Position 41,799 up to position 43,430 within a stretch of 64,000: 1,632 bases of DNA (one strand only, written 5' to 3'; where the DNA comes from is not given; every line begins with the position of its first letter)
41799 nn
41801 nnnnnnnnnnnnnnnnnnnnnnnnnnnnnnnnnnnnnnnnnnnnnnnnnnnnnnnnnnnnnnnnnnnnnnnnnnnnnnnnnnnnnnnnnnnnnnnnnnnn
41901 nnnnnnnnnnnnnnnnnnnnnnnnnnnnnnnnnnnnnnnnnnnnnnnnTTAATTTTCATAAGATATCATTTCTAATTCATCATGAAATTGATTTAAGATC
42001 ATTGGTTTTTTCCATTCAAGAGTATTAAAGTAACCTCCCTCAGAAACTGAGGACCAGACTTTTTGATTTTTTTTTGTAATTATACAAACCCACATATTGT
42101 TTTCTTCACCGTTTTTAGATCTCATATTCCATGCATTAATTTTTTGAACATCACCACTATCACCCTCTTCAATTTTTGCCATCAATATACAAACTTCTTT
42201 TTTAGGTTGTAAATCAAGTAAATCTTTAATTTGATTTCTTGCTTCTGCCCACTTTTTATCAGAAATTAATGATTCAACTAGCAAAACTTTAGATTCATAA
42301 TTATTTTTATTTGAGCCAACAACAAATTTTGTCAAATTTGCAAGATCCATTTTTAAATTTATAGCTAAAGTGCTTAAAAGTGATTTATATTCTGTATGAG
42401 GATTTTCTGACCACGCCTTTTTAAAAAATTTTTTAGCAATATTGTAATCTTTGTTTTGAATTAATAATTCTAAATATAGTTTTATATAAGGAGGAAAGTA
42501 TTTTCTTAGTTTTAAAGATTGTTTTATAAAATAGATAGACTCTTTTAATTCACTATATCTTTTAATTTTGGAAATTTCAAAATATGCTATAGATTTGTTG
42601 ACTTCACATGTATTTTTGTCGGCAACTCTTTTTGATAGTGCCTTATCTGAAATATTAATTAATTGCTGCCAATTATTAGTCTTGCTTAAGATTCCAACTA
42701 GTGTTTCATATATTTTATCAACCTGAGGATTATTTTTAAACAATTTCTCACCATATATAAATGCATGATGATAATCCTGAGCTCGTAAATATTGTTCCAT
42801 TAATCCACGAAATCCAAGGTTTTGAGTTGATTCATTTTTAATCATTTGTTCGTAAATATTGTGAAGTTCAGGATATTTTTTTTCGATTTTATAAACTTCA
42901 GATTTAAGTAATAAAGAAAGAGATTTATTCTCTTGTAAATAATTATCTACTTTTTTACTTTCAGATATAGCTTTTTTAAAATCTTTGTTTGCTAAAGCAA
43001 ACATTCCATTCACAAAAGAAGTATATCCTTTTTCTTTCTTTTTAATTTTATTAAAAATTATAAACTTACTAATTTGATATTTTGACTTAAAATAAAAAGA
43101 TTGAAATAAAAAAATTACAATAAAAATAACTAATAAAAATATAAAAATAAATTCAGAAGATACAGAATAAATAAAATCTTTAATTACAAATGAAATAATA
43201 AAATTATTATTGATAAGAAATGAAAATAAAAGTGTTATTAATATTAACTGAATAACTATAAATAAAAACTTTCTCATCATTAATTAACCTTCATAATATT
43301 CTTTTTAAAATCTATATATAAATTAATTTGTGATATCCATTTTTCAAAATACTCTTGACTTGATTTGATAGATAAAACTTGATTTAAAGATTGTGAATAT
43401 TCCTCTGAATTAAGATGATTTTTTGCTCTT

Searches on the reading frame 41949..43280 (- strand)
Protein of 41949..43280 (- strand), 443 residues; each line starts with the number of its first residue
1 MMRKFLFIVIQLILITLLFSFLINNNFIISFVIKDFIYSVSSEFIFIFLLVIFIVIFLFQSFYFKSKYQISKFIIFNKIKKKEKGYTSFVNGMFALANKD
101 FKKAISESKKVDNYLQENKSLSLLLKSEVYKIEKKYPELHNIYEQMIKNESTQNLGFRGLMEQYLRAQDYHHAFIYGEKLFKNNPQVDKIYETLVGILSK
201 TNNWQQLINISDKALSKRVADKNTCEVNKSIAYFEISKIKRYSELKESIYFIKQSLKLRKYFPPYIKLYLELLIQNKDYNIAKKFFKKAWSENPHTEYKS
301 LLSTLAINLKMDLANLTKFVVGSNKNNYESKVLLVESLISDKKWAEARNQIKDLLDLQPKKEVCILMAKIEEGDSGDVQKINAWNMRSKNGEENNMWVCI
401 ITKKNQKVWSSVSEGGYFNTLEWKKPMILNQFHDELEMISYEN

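Call 14: search_protein_families(library=pfam, proteins=[window:41949-43280:-], max_evalue=0.01)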
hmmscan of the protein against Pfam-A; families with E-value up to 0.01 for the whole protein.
window:41949-43280:- (443 aa): 5 families
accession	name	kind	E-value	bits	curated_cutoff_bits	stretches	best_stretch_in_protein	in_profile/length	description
PF14559.12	TPR_19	-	8.6e-08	32.8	25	0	321-370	18-68/68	Tetratricopeptide repeat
PF13428.12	TPR_14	-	2.7e-05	24.9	23.5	0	333-369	6-43/44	Tetratricopeptide repeat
PF07219.19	HemY_N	-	3.7e-05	24.2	31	1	32-127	6-100/107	HemY protein N-terminus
PF12895.13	ANAPC3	-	0.0038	17.9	27.2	0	323-368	18-63/82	Anaphase-promoting complex, cyclosome, subunit 3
PF07719.23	TPR_2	-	0.0052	17.2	27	0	272-294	10-32/34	Tetratricopeptide repeat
